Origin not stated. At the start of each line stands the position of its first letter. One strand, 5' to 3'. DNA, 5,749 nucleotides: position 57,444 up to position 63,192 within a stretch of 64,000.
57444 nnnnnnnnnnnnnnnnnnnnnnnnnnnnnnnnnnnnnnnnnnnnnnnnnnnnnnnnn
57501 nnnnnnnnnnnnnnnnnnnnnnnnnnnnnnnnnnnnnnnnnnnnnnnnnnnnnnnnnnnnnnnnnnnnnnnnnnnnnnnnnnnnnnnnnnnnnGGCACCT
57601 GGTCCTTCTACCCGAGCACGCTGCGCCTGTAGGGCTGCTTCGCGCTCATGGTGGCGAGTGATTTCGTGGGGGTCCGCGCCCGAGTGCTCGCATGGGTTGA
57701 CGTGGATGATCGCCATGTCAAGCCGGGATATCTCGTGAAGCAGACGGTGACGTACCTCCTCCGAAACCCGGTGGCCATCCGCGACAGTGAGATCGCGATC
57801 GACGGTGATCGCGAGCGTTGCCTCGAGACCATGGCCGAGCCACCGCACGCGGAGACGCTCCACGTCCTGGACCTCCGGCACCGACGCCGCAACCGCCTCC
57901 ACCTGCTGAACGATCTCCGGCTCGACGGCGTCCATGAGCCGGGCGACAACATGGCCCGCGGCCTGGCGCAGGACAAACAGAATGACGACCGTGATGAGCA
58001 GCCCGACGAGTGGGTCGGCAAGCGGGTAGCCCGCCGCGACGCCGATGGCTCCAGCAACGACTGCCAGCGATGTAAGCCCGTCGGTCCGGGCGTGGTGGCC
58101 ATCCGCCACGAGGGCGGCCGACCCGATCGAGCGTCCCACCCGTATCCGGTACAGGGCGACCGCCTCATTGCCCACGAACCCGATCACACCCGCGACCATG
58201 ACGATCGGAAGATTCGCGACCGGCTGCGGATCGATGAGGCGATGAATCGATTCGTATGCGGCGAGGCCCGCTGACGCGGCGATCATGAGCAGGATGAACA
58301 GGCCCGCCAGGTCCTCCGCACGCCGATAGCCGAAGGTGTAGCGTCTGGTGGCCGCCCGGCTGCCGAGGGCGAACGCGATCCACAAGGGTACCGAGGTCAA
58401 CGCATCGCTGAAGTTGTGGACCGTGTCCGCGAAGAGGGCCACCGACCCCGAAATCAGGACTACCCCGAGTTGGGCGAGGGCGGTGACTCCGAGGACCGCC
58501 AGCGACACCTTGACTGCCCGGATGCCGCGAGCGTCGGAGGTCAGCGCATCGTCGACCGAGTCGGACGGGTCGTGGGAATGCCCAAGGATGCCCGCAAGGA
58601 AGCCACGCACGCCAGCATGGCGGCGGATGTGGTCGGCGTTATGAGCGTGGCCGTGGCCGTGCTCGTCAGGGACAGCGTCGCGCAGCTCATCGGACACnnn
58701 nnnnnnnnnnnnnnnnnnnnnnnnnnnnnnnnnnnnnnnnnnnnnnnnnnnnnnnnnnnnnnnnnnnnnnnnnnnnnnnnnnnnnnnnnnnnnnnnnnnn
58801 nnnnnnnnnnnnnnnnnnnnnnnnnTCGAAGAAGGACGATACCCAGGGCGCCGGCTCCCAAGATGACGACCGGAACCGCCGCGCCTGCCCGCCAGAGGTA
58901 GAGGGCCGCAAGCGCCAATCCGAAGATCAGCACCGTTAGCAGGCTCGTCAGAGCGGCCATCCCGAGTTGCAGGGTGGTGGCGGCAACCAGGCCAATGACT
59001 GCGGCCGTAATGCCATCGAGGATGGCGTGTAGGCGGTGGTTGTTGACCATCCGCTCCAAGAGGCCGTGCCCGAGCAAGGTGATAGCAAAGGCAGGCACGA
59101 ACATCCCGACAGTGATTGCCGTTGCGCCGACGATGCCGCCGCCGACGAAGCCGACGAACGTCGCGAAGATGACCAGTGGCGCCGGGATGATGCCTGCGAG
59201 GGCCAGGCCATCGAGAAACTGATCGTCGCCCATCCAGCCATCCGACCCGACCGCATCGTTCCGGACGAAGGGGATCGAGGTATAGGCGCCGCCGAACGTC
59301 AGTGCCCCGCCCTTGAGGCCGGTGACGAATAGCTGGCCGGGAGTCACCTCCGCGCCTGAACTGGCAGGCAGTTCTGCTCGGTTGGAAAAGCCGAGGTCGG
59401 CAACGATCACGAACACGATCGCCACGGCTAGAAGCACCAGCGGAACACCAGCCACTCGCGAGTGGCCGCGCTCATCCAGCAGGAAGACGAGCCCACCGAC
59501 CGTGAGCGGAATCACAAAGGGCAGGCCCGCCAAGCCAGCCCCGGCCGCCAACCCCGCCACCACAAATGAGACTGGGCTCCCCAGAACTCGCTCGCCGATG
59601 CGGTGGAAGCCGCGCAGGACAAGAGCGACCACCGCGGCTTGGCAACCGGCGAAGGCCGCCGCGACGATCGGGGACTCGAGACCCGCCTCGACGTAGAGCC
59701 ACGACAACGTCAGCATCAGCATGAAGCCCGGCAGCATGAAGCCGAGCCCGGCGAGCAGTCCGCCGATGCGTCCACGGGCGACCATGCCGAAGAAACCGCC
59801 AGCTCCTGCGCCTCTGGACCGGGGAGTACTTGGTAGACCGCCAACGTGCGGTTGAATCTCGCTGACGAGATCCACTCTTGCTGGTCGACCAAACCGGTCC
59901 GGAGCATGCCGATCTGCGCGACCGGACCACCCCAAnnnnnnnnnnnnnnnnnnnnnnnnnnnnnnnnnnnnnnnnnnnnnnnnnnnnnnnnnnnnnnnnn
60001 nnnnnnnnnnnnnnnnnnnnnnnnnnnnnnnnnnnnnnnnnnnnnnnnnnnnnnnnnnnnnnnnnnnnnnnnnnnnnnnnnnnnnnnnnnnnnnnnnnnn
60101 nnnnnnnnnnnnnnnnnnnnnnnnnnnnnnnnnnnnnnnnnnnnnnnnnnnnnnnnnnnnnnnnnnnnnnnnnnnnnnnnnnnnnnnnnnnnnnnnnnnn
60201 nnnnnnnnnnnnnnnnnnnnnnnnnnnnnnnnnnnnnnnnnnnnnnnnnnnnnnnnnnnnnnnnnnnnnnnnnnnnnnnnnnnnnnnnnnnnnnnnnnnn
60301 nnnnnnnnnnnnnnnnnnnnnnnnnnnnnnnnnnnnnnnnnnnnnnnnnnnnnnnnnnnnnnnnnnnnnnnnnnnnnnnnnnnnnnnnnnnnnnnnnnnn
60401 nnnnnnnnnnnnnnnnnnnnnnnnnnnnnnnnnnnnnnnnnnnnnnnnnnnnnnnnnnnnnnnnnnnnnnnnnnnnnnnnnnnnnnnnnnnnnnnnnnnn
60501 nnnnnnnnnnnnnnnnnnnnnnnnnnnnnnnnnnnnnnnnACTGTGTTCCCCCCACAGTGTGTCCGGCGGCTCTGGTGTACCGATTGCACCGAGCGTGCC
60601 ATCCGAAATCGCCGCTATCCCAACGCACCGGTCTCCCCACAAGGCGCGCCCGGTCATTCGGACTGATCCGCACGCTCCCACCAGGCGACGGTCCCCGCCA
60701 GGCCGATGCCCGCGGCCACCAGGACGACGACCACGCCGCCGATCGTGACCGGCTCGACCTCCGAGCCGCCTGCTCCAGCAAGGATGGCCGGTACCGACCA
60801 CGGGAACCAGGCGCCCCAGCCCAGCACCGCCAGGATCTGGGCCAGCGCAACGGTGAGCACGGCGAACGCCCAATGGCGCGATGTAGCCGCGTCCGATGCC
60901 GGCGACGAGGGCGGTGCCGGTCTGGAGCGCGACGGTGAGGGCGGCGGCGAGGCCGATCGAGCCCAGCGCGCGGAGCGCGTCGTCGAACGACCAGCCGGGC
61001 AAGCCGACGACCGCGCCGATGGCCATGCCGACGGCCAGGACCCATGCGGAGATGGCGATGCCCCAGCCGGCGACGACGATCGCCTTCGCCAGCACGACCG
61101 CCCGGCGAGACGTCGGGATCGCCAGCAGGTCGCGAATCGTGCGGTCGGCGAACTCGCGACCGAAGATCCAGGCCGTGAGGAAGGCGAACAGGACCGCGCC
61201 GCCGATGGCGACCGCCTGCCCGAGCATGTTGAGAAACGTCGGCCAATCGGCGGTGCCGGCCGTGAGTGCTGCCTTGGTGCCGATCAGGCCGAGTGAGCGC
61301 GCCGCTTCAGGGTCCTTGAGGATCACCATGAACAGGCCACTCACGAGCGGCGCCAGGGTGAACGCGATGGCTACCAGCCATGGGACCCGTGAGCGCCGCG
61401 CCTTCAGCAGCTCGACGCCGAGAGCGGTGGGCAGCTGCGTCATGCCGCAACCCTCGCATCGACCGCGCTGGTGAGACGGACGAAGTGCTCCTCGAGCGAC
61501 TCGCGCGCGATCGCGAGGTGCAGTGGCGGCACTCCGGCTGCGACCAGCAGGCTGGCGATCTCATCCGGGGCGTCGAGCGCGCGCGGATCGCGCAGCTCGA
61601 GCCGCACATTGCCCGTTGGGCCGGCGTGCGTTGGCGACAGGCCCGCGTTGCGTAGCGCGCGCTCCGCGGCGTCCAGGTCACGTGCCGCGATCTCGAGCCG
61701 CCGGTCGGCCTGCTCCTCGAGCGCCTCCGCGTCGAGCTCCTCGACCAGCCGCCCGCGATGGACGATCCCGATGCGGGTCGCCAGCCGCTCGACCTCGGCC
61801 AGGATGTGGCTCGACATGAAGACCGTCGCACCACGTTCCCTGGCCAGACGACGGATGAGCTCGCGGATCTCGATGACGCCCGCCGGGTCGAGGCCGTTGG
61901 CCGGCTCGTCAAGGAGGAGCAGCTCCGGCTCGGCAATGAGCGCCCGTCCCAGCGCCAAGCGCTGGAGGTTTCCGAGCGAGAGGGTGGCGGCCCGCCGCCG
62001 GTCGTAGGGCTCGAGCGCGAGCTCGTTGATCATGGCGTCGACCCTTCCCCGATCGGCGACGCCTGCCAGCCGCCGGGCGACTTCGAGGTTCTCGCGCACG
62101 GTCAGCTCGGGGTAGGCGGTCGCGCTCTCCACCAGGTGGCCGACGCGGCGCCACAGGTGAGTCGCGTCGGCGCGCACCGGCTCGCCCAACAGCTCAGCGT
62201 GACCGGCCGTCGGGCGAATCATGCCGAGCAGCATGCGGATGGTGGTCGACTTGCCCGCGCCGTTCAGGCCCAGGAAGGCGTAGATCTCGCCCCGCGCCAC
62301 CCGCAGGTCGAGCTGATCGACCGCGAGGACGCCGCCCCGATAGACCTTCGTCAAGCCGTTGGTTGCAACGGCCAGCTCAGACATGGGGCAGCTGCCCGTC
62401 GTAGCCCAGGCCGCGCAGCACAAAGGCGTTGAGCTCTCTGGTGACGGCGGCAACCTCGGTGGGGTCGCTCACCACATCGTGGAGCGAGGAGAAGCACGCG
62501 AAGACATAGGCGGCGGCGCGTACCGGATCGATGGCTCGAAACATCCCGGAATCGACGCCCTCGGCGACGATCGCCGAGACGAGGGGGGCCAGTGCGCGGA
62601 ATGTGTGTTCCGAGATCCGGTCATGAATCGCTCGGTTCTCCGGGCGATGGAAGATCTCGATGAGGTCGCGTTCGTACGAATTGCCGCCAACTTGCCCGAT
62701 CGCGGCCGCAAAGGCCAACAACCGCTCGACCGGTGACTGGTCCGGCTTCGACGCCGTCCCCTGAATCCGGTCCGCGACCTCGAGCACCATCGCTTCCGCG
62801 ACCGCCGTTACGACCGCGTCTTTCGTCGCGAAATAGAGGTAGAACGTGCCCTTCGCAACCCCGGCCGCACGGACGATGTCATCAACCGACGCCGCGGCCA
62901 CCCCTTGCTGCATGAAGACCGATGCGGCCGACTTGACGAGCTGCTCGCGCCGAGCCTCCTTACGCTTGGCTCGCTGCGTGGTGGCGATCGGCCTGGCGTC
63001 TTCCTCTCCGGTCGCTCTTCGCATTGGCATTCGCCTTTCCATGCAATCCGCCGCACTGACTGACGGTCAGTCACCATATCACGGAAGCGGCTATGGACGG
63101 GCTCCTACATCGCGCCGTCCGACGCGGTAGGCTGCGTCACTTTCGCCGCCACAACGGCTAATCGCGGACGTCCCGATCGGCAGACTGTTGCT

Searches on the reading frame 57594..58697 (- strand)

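Call 61: search_protein_families(library=pfam, proteins=[window:57594-58697:-], max_evalue=0.001)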
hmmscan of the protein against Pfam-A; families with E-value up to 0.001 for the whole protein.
window:57594-58697:- (368 aa): 2 families
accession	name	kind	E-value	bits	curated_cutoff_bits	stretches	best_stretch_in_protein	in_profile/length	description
PF01545.26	Cation_efflux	-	5.8e-41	140.9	26.6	1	63-247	2-190/198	Cation efflux family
PF16916.11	ZT_dimer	-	8e-15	55.1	26.7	1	259-336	2-78/78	Dimerisation domain of Zinc Transporter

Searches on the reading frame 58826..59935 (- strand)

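Call 61: search_protein_families(library=pfam, proteins=[window:58826-59935:-], max_evalue=0.001)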
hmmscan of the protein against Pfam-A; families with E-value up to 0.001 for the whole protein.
window:58826-59935:- (370 aa): 1 family
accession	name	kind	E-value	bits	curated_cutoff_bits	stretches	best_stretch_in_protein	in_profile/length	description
PF02417.20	Chromate_transp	-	2.2e-45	155.1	28.6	2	201-366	2-166/166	Chromate transporter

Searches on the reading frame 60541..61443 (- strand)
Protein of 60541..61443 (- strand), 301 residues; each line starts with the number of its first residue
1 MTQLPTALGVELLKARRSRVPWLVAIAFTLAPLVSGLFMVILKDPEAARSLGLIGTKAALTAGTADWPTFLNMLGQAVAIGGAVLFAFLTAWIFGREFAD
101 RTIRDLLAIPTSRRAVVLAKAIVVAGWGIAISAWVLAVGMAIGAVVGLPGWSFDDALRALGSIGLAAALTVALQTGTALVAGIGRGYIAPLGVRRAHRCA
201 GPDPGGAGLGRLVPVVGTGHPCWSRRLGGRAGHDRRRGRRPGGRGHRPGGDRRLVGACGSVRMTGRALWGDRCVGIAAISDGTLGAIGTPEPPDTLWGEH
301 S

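Call 61: search_protein_families(library=pfam, proteins=[window:60541-61443:-], max_evalue=0.001)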
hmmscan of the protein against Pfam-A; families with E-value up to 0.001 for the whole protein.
window:60541-61443:- (301 aa): 2 families
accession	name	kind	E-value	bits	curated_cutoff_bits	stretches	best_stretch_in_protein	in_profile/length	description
PF12730.13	ABC2_membrane_4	-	1.7e-18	67.6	27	1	9-193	3-171/179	ABC-2 family transporter protein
PF12679.13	ABC2_membrane_2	-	2.1e-07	30.9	27.2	1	11-181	7-172/283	ABC-2 family transporter protein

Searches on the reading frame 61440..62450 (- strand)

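Call 59: search_protein_families(library=pfam, proteins=[window:61440-62450:-], max_evalue=0.00001)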
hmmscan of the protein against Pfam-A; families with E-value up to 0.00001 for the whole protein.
window:61440-62450:- (336 aa): 2 families
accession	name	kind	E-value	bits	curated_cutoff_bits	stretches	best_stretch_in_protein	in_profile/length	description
PF00005.33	ABC_tran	-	5.3e-30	105.2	25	1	45-185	2-137/137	ABC transporter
PF13304.12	AAA_21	-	1.3e-11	45.6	27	1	153-219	234-302/304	AAA domain, putative AbiEii toxin, Type IV TA system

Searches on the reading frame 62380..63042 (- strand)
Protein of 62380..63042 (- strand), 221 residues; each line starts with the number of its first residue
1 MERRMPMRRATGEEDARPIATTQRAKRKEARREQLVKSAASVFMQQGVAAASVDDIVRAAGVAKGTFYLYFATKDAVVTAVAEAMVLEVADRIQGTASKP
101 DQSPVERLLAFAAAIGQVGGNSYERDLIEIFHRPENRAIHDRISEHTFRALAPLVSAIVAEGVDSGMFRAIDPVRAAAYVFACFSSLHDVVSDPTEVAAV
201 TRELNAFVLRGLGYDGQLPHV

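Call 61: search_protein_families(library=pfam, proteins=[window:62380-63042:-], max_evalue=0.001)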
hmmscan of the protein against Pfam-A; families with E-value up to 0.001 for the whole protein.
window:62380-63042:- (221 aa): 2 families
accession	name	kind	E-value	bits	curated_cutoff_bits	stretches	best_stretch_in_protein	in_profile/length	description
PF00440.29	TetR_N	-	1.7e-14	53.7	24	1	36-81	2-47/47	Bacterial regulatory proteins, tetR family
PF17935.6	TetR_C_27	-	2.1e-06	28.3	26.1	1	149-191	46-88/106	Tetracyclin repressor-like, C-terminal domain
